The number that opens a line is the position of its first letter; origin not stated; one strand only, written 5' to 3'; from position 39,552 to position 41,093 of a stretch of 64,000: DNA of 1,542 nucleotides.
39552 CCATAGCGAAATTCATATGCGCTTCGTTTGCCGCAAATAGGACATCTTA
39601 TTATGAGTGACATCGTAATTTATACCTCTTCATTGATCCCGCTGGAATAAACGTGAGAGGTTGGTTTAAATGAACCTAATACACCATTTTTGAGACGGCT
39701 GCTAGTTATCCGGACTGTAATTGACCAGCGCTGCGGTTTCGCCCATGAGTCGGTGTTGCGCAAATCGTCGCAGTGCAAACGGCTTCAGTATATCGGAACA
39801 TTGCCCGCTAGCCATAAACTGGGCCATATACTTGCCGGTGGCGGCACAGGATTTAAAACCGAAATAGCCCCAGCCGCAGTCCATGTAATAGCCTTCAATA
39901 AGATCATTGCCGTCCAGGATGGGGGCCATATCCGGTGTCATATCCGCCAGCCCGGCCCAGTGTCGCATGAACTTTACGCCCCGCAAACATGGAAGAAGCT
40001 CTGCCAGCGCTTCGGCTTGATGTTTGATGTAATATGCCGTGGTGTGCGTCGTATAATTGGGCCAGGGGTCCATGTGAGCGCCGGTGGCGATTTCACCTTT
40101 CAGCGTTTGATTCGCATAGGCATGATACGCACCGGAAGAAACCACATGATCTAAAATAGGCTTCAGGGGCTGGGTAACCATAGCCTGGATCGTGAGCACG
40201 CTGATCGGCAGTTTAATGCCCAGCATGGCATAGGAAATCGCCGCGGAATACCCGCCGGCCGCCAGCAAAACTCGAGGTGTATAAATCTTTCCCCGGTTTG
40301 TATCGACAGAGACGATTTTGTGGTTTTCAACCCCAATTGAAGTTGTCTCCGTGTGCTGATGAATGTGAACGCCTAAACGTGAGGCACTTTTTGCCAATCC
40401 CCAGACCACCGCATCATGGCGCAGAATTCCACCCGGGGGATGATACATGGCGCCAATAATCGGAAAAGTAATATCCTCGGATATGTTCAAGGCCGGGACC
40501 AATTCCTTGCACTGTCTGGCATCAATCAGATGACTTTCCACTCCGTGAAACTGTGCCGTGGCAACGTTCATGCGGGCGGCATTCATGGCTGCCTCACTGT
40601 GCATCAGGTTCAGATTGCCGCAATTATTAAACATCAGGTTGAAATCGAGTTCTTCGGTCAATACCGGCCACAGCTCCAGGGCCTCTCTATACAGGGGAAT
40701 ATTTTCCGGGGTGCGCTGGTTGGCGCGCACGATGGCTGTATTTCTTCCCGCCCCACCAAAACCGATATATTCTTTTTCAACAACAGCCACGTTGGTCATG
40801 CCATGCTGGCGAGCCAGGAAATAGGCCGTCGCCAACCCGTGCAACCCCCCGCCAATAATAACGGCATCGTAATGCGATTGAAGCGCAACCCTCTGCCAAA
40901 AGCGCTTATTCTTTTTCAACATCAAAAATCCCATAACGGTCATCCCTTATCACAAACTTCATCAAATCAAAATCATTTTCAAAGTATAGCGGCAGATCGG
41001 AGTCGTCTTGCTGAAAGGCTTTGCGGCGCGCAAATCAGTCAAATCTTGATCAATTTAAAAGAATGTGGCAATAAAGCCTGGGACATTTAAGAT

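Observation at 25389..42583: Island combining two non-Pyl MttB methyltransferases with SoxBDAG, but no corrinoid protein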

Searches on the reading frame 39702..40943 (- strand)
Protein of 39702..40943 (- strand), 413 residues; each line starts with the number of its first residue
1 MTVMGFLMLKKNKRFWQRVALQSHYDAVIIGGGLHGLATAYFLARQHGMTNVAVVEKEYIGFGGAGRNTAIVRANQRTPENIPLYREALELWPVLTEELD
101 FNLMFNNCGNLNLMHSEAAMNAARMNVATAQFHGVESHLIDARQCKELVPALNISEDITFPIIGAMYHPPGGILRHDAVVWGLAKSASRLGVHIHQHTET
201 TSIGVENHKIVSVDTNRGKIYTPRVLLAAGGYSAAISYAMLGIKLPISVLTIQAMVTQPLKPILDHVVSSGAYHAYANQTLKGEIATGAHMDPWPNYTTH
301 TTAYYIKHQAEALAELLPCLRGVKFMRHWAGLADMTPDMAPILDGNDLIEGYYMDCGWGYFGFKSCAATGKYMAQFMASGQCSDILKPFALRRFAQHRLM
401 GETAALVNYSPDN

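Call 4: search_protein_families(library=pfam, proteins=[window:39702-40943:-])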
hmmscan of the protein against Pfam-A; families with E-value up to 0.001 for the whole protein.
window:39702-40943:- (413 aa): 9 families
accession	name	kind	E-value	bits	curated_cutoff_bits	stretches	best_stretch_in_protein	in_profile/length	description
PF01266.30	DAO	-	6.1e-64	217.2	27.9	1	26-375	1-352/353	FAD dependent oxidoreductase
PF13738.12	Pyr_redox_3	-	1.3e-06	28.3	30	0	185-247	89-151/305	Pyridine nucleotide-disulphide oxidoreductase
PF00890.30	FAD_binding_2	-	3.4e-06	27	20.4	1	26-59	1-32/414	FAD binding domain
PF03486.20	HI0933_like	-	2.2e-05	24.4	50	0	179-235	111-168/244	HI0933-like protein Rossmann domain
PF13450.12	NAD_binding_8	-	5.8e-05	23.7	21.9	1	29-59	1-29/68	NAD(P)-binding Rossmann-like domain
PF07992.20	Pyr_redox_2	-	0.00024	21.1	26.1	0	25-232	1-110/291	Pyridine nucleotide-disulphide oxidoreductase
PF04820.20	Trp_halogenase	-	0.00027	20.4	21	1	28-69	3-46/458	Tryptophan halogenase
PF01946.23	Thi4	-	0.00043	20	26.2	0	24-64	17-55/235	Thi4 family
PF13454.12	NAD_binding_9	-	0.00081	19.8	21.8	0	28-69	1-44/155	FAD-NAD(P)-binding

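Call 17: search_protein_families(library=ncbifam, proteins=[window:39702-40943:-])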
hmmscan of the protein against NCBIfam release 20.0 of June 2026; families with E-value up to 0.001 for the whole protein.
window:39702-40943:- (413 aa): 33 families (the best 25 are shown)
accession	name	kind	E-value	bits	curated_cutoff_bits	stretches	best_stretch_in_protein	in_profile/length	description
TIGR01373.1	soxB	subfamily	4.7e-120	401.1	529.45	1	11-401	17-406/407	sarcosine oxidase subunit beta family protein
TIGR02352.1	thiamin_ThiO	equivalog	2.6e-30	105.7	250.8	1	28-378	2-348/351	glycine oxidase ThiO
NF008425.0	PRK11259.1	equivalog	1.6e-28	99.7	257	1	23-395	3-376/377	N-methyl-L-tryptophan oxidase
NF001933.0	PRK00711.1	subfamily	1.9e-24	86.5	383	1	96-397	123-419/429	D-amino acid dehydrogenase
TIGR01377.1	soxA_mon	subfamily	1.2e-20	73.7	479.65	1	25-397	1-378/381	amino oxidase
NF050086.1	pipecolate_AmaA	exception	1.2e-20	73.5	600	2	105-391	118-394/425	L-pipecolate oxidase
TIGR03329.1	Phn_aa_oxid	hypoth_equivalog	5.1e-13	48.6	632.8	1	23-362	23-374/460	putative aminophosphonate oxidoreductase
NF008726.1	PRK11728.1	equivalog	2.1e-12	46.6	299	1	25-245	1-213/389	L-2-hydroxyglutarate oxidase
TIGR03364.1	HpnW_proposed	hypoth_equivalog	4.2e-11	42.5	285.1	1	25-260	1-223/365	TIGR03364 family FAD-dependent oxidoreductase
TIGR03197.1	MnmC_Cterm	equivalog_domain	6.5e-11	41.9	174.2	1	27-338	2-308/400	FAD-dependent 5-carboxymethylaminomethyl-2-thiouridine(34) oxidoreductase MnmC1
NF009074.0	PRK12409.1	equivalog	1.8e-10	40.5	494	0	328-378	355-404/410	D-amino acid dehydrogenase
NF002480.1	PRK01747.1-1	equivalog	1.9e-10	39.8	540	1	16-318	238-532/645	bifunctional tRNA (5-methylaminomethyl-2-thiouridine)(34)-methyltransferase MnmC2/FAD-dependent 5-carboxymethylaminomethyl-2-thiouridine(34)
NF058655.1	CrtID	equivalog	5.7e-08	32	640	1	165-229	211-272/478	bifunctional phytoene desaturase/3,4-desaturase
TIGR00275.1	TIGR00275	subfamily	1.5e-07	30.6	183.8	1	178-235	107-163/401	aminoacetone oxidase family FAD-binding enzyme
NF006130.0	PRK08274.1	equivalog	1.6e-07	30.5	369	1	22-236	3-196/467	FAD-dependent tricarballylate dehydrogenase TcuA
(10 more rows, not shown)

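Call 65: search_solved_structures(query=window:39702-40943:-, max_evalue=1e-20, show_alignments=1)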
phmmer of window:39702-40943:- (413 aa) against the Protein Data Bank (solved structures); distinct sequences matched with E-value up to 1e-20: 5.
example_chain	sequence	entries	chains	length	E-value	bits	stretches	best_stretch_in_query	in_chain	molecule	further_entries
2gag_B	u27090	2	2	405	2.9e-88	300.1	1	14-405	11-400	heterotetrameric sarcosine oxidase beta-subunit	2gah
1vrq_B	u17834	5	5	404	1.2e-85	291.5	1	15-405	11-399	Sarcosine oxidase beta subunit | Subunit beta of sarcosine oxidase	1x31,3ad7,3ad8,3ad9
3ada_B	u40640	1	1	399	2.4e-85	290.5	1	15-405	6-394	SARCOSINE OXIDASE BETA SUBUNIT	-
1y56_B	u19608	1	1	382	4.4e-44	154.6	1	25-394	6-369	sarcosine oxidase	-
7cyx_A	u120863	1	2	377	7.8e-22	81.3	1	24-398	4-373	Glycine oxidase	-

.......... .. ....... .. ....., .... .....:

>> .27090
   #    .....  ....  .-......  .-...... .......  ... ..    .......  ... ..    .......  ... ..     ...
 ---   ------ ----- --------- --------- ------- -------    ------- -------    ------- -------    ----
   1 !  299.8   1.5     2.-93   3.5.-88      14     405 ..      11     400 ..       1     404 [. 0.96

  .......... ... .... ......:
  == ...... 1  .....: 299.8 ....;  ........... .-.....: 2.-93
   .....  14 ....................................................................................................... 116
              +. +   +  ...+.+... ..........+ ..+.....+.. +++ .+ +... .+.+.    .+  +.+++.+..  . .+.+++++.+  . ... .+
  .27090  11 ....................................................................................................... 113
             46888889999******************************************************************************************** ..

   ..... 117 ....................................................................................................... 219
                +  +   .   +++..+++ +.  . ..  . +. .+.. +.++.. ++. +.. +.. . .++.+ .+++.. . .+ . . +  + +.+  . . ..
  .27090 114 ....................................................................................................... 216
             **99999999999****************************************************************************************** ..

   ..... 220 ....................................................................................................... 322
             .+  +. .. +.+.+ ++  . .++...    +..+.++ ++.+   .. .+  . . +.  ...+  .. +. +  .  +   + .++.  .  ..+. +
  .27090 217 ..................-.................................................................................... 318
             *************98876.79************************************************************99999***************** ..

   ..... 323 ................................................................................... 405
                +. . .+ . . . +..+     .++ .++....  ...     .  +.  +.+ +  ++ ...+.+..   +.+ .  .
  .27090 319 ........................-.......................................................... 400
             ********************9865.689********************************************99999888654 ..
